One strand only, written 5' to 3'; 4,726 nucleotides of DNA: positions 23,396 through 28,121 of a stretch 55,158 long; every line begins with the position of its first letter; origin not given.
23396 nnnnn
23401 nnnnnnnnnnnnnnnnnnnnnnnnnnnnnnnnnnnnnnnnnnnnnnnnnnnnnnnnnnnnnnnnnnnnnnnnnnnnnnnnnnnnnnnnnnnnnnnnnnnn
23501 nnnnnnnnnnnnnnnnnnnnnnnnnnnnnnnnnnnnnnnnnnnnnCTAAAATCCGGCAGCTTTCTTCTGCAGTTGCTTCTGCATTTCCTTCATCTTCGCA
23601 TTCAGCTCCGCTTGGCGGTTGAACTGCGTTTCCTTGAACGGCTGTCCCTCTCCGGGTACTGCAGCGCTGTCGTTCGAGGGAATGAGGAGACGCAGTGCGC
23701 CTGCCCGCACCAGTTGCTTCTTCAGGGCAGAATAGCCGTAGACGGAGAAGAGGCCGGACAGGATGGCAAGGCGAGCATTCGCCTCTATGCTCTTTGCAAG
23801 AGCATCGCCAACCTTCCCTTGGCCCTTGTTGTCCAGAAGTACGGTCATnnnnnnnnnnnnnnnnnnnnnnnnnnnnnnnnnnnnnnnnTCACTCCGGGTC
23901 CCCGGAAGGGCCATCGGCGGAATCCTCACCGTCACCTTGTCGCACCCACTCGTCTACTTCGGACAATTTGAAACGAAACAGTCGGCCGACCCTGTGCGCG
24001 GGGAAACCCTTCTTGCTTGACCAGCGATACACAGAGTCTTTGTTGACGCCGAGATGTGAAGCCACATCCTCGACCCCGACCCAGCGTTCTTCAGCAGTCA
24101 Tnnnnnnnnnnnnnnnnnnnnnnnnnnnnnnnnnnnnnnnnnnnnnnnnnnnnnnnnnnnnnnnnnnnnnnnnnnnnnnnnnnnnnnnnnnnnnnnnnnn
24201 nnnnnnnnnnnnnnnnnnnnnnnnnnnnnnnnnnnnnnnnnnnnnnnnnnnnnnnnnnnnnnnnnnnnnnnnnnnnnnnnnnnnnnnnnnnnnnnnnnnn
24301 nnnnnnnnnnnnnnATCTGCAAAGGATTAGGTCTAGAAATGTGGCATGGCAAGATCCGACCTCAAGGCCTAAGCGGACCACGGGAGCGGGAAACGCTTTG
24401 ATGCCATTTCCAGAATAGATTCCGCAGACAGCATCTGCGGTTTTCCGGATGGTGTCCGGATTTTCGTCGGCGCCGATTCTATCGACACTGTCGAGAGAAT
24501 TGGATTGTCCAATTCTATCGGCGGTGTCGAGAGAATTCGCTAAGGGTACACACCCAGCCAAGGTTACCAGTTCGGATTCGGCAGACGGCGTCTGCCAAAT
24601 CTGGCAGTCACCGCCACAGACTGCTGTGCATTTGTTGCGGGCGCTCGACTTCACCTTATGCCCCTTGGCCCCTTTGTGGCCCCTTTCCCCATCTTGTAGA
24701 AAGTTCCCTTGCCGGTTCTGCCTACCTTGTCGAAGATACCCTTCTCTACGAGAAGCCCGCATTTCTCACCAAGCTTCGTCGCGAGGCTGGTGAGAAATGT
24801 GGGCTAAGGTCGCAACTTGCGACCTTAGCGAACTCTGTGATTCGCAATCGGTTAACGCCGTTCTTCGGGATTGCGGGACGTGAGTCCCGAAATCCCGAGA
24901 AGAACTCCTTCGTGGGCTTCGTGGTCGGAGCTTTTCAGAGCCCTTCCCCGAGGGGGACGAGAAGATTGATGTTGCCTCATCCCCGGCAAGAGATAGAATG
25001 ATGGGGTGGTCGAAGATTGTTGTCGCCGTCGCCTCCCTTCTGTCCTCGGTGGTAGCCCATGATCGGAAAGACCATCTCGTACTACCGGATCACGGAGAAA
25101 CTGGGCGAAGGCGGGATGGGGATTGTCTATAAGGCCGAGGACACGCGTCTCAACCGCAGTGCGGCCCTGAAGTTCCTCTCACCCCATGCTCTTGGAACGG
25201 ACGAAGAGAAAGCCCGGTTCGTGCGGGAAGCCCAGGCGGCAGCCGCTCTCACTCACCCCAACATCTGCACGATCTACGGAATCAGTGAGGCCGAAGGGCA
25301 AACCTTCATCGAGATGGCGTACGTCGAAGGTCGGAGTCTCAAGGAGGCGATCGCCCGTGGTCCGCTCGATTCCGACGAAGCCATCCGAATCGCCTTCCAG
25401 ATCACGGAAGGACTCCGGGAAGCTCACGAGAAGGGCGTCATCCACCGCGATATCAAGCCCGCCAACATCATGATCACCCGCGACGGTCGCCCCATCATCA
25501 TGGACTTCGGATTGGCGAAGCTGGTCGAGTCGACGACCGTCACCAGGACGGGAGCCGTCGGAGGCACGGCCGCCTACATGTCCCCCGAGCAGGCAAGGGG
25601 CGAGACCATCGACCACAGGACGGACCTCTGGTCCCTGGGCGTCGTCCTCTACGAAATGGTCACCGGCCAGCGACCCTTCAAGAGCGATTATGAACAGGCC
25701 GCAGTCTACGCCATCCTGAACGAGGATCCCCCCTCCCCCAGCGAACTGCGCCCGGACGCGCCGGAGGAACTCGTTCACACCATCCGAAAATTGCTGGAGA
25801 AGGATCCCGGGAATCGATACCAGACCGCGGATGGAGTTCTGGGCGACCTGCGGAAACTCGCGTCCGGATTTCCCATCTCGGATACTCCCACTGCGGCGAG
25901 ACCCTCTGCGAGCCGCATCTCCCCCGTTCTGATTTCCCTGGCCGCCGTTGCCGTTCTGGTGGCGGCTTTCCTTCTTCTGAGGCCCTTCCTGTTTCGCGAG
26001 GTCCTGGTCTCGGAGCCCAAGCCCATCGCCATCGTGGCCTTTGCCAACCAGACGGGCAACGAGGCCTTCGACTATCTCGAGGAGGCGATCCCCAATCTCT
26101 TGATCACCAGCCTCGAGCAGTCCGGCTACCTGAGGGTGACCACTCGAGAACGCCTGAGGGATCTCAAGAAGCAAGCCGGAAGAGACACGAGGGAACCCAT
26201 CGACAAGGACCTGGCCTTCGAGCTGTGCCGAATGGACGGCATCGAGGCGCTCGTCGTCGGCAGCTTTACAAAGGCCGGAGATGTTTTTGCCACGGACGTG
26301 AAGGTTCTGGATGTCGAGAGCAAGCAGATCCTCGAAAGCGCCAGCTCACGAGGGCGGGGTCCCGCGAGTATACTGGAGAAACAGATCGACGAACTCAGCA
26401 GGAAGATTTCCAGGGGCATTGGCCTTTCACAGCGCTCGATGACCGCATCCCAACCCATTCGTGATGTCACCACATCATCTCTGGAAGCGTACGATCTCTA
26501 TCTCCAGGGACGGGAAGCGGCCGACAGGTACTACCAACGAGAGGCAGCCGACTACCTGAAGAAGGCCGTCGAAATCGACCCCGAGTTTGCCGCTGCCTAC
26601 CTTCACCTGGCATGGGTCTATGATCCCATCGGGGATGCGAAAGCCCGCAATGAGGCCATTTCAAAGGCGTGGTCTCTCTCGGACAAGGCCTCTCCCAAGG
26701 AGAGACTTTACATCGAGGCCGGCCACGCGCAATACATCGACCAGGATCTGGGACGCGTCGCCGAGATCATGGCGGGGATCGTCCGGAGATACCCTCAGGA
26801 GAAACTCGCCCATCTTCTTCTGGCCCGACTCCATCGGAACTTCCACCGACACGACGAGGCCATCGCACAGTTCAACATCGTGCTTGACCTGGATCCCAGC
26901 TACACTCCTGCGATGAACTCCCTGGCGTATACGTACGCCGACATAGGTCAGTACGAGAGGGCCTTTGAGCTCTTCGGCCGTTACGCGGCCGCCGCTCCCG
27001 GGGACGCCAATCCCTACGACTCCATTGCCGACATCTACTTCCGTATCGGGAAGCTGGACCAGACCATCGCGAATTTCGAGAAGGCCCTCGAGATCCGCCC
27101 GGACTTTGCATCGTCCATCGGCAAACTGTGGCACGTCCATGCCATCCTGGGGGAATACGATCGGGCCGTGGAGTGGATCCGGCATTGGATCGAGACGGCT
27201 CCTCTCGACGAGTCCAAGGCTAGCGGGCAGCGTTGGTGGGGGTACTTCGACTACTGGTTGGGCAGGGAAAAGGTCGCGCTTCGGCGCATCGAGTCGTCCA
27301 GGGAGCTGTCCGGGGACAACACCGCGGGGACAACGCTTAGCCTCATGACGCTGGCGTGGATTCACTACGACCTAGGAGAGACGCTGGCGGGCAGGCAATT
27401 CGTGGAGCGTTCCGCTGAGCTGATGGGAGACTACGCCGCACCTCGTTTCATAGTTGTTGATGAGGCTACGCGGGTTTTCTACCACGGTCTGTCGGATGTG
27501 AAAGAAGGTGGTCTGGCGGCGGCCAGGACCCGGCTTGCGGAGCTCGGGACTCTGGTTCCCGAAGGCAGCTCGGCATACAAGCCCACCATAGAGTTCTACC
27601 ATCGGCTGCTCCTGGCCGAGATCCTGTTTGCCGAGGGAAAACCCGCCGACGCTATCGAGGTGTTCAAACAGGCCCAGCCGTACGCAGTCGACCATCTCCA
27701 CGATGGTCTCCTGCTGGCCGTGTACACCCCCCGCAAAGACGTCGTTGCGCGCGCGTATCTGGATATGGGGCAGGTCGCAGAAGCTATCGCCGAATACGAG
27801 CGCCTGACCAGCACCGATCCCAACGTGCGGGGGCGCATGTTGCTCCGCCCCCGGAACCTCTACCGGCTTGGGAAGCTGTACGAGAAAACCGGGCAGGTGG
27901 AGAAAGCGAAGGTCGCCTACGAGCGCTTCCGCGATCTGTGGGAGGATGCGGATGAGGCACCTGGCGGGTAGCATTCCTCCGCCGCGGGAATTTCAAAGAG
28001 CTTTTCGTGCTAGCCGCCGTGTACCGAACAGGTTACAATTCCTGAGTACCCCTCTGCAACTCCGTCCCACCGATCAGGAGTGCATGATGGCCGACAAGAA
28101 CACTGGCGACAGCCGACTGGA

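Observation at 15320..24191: Seven-gene co-directional defence island combining type III, PLD and type IV (GmrSD) nucleases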

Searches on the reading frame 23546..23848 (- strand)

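Call 4: search_protein_families(library=pfam, proteins=[window:23546-23848:-], max_evalue=0.01)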
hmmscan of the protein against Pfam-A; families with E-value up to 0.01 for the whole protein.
window:23546-23848:- (100 aa): 1 family
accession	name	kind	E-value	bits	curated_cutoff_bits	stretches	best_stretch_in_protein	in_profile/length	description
PF14335.11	DUF4391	-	0.0016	18.8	29.9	1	72-93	211-232/232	Domain of unknown function (DUF4391)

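Call 5: search_protein_families(library=padloc, proteins=[window:23546-23848:-], max_evalue=0.01)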
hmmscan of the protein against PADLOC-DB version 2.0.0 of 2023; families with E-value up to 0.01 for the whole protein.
window:23546-23848:- (100 aa): 0 families

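Call 21: search_protein_families(library=ncbifam, proteins=[window:23546-23848:-], max_evalue=0.01)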
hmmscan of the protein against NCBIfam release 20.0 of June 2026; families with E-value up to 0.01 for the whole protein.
window:23546-23848:- (100 aa): 0 families

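Call 85: search_protein_families(library=phrogs, proteins=[window:23546-23848:-], max_evalue=0.01)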
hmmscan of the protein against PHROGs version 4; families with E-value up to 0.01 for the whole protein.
window:23546-23848:- (100 aa): 1 family
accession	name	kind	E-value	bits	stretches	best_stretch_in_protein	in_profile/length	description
phrog_26785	-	unknown function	7.3e-05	21.9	1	4-57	5-58/1087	-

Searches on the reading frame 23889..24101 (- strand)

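Call 21: search_protein_families(library=ncbifam, proteins=[window:23889-24101:-], max_evalue=0.01)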
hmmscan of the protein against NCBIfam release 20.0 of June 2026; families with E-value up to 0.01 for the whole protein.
window:23889-24101:- (70 aa): 3 families
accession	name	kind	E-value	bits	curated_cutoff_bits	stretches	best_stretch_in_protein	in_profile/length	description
NF047737.1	antiphage_MADS1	equivalog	8.8e-17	61.1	80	1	5-53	1-49/49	methylation-associated defense system helix-turn-helix domain-containing protein MAD1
TIGR01764.1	excise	domain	4.7e-13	49.3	28.8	1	10-55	4-49/49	excisionase family DNA-binding protein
NF046037.1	carphisopro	domain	0.0086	16.2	38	0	9-43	10-44/54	carph-isopro domain-containing protein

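Call 85: search_protein_families(library=phrogs, proteins=[window:23889-24101:-], max_evalue=0.01)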
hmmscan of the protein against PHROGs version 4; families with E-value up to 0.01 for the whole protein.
window:23889-24101:- (70 aa): 10 families
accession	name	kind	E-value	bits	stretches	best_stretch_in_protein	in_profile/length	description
phrog_66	-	integration and excision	2.2e-12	48.4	1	3-64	89-151/412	excisionase and transcriptional regulator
phrog_15534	-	DNA, RNA and nucleotide metabolism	5.5e-07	31.1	1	3-55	39-90/93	HTH DNA binding protein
phrog_597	-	DNA, RNA and nucleotide metabolism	3.8e-06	28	1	5-63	110-171/200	DNA binding protein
phrog_668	-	DNA, RNA and nucleotide metabolism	1.2e-05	26.1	1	6-54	62-111/181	HTH DNA binding protein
phrog_25262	-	unknown function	0.00027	21.9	1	9-55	36-83/106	-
phrog_4745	-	DNA, RNA and nucleotide metabolism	0.00066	20.5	1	6-62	30-93/107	DNA binding protein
phrog_57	-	head and packaging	0.0013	19.6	1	1-59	6-65/199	terminase small subunit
phrog_7338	-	unknown function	0.0026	19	1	9-57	32-81/87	-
phrog_8008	-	DNA, RNA and nucleotide metabolism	0.0065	17.2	0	9-41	16-45/66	DNA binding protein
phrog_18541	-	unknown function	0.0068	17.1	1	8-61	23-79/81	-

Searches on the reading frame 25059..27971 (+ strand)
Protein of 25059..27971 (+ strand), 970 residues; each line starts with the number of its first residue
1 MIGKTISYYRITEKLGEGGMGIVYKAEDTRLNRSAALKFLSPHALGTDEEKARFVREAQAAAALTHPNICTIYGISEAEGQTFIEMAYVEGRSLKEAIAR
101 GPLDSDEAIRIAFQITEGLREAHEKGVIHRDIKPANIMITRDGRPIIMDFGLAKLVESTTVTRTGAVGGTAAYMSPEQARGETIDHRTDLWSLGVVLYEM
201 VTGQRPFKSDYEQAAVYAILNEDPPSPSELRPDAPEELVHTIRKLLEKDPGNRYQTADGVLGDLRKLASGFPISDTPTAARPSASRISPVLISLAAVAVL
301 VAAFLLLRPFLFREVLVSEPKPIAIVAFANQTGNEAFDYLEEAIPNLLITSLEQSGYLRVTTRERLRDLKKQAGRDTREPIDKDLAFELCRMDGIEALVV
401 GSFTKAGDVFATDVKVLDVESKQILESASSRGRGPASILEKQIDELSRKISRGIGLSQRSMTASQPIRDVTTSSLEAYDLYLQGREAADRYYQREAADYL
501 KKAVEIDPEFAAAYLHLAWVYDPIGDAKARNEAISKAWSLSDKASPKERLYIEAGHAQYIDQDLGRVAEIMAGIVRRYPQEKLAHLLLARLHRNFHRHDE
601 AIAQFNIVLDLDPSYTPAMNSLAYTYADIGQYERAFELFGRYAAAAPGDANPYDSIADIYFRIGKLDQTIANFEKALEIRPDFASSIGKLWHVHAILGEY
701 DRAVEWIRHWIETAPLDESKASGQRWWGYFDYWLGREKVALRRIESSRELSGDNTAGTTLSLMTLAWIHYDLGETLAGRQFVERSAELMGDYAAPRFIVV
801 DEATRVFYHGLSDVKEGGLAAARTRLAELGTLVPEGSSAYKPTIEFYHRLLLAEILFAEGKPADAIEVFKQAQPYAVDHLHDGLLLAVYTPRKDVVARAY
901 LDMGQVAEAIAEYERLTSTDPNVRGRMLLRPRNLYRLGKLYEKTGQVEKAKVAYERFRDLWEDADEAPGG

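Call 42: find_encoding_contigs(protein=window:25059-27971:+, flank=6000, max_places=6)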
Protein window:25059-27971:+ (970 aa): 2 contigs read that carry it; 1 place shown.
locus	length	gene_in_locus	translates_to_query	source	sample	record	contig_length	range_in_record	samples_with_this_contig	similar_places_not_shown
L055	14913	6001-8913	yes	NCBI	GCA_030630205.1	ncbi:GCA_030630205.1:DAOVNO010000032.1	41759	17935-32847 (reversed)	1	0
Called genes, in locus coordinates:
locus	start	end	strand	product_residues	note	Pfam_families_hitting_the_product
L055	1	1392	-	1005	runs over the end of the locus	PF04851:ResIII, PF00270:DEAD (weak), PF19778:RE_endonuc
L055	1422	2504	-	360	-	PF13091:PLDc_2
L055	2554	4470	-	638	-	PF01555:N6_N4_Mtase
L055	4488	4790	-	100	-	-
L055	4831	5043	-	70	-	PF12728:HTH_17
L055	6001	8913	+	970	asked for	PF00069:Pkinase, PF07714:PK_Tyr_Ser-Thr, PF14531:Kinase-like (weak), PF03109:ABC1 (weak), PF17667:Pkinase_fungal (weak), PF13414:TPR_11 (faint), PF13428:TPR_14 (faint), PF13432:TPR_16 (weak), +10 more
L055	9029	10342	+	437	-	PF13185:GAF_2, PF01590:GAF, PF13492:GAF_3 (weak), PF07228:SpoIIE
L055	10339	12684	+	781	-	PF00069:Pkinase, PF01636:APH (faint), PF03109:ABC1 (weak), PF07714:PK_Tyr_Ser-Thr, PF00515:TPR_1 (faint), PF13424:TPR_12 (weak), PF13432:TPR_16, PF14559:TPR_19 (weak), +8 more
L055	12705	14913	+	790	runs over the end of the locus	PF00069:Pkinase, PF01636:APH (faint), PF07714:PK_Tyr_Ser-Thr, PF03109:ABC1, PF14531:Kinase-like (weak), PF00515:TPR_1 (faint), PF07719:TPR_2 (faint), PF13181:TPR_8 (faint), +5 more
